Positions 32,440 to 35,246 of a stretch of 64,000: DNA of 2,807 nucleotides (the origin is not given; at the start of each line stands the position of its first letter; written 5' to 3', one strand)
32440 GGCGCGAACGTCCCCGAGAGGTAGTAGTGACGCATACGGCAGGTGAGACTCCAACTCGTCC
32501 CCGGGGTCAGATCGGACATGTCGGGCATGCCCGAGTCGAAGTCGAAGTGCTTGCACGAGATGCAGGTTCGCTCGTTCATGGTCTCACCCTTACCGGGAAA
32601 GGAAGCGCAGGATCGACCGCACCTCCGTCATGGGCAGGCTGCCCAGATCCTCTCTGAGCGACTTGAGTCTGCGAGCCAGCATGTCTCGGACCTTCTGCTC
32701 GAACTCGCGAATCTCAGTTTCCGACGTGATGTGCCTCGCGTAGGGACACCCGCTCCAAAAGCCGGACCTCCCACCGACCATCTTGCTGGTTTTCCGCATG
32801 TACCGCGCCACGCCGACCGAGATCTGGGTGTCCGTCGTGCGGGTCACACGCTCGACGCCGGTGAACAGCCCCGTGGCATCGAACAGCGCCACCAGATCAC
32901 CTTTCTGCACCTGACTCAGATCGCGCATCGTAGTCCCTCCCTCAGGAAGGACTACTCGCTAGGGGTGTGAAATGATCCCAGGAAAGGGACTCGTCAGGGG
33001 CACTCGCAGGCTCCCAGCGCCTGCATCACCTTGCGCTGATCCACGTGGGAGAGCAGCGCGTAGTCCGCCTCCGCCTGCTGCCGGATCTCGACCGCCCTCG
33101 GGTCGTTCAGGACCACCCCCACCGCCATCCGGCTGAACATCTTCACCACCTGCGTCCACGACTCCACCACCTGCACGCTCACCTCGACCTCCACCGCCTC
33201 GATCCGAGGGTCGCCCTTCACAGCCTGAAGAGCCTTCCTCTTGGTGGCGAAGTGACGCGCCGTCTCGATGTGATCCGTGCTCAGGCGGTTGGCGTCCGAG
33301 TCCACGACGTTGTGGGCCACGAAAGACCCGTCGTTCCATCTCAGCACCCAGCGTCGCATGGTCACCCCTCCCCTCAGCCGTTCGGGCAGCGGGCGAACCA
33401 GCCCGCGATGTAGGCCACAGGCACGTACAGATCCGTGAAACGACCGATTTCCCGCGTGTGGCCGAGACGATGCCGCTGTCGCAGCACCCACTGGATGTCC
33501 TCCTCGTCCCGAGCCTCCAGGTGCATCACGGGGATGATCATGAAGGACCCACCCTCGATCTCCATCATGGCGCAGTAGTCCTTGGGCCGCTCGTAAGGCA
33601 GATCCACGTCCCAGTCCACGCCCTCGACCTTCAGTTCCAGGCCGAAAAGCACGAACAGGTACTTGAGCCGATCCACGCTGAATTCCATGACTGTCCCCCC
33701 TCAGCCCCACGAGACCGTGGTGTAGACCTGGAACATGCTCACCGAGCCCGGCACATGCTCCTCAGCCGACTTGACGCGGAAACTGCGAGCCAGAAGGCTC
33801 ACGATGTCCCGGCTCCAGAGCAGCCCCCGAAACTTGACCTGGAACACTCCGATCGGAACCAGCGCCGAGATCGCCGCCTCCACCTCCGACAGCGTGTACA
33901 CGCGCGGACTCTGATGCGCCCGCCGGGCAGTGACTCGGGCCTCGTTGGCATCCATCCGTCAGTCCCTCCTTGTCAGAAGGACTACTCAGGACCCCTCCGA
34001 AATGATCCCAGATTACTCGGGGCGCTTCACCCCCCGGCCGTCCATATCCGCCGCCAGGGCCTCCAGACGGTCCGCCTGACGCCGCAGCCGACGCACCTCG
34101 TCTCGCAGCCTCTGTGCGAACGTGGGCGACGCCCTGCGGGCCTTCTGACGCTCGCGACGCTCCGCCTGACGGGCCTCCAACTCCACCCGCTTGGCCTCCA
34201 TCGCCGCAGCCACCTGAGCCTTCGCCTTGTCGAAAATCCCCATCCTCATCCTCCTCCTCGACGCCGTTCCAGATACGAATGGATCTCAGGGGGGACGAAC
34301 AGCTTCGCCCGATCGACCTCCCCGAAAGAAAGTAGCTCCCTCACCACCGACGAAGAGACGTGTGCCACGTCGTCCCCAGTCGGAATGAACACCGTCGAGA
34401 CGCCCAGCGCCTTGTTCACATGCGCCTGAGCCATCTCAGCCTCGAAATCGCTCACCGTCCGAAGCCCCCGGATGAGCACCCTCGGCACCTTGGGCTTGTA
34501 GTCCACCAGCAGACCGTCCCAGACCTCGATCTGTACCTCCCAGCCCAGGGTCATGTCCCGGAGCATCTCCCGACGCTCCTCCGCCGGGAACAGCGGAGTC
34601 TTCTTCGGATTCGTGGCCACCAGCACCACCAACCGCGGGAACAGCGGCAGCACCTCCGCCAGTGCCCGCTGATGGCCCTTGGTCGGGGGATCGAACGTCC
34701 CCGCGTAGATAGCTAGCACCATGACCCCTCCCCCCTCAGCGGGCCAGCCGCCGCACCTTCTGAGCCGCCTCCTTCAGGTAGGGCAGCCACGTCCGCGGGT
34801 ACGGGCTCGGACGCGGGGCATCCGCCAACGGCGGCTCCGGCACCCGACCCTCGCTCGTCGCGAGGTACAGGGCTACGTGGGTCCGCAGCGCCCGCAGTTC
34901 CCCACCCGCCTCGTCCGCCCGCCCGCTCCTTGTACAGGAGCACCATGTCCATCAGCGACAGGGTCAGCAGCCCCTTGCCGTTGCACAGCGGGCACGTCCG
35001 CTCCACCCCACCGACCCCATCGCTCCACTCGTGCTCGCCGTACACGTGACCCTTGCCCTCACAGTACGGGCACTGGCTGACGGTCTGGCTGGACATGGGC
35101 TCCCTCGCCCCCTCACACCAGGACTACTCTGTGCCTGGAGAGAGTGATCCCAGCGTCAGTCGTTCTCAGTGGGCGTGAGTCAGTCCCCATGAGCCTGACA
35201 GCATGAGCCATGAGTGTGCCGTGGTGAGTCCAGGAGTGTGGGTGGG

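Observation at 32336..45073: Conserved bipartite promoter-like motif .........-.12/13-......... preceding most small genes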

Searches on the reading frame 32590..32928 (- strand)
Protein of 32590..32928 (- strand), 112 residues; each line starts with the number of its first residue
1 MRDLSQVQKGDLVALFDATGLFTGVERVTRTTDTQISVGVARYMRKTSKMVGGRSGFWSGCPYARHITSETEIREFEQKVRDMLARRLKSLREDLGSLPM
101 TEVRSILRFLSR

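Call 61: search_protein_families(library=phrogs, proteins=[window:32590-32928:-], max_evalue=0.001)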
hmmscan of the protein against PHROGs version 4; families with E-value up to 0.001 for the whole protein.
window:32590-32928:- (112 aa): 0 families

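Call 62: search_protein_families(library=pfam, proteins=[window:32590-32928:-], max_evalue=0.01)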
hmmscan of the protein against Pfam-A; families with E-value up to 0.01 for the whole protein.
window:32590-32928:- (112 aa): 0 families

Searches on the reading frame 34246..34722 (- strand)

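Call 22: search_protein_families(library=pfam, proteins=[window:34246-34722:-], max_evalue=0.01)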
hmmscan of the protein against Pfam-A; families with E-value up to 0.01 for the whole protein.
window:34246-34722:- (158 aa): 1 family
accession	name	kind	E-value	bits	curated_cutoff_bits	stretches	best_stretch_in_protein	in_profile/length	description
PF01467.32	CTP_transf_like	-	1.9e-18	67.4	21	1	5-129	1-132/133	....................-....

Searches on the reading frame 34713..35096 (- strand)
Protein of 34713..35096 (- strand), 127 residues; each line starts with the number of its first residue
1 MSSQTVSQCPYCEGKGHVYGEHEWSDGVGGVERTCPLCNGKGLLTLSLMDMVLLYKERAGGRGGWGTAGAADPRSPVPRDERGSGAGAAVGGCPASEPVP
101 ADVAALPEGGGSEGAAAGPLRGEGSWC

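Call 61: search_protein_families(library=phrogs, proteins=[window:34713-35096:-], max_evalue=0.001)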
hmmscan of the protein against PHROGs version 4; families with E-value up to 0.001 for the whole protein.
window:34713-35096:- (127 aa): 1 family
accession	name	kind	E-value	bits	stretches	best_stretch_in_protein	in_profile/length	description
phrog_7429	-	unknown function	7.5e-05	23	1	4-48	327-368/418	-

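Call 62: search_protein_families(library=pfam, proteins=[window:34713-35096:-], max_evalue=0.01)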
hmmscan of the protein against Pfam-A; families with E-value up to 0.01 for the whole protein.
window:34713-35096:- (127 aa): 4 families
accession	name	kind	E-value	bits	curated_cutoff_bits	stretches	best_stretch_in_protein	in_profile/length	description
PF00684.25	DnaJ_CXXCXGXG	-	2.5e-06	28.1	32.7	1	4-43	13-52/65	DnaJ central domain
PF15777.11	Anti-TRAP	-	0.0011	19.4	32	1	8-44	12-42/59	Tryptophan RNA-binding attenuator protein inhibitory protein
PF23733.2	GRXCR1-2_C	-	0.0043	17.4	26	1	9-45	12-42/47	GRXCR1/2, C-terminal domain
PF20723.3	Pellino_RING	-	0.0069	16.9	22.6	1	8-42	30-66/144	Pellino, RING domain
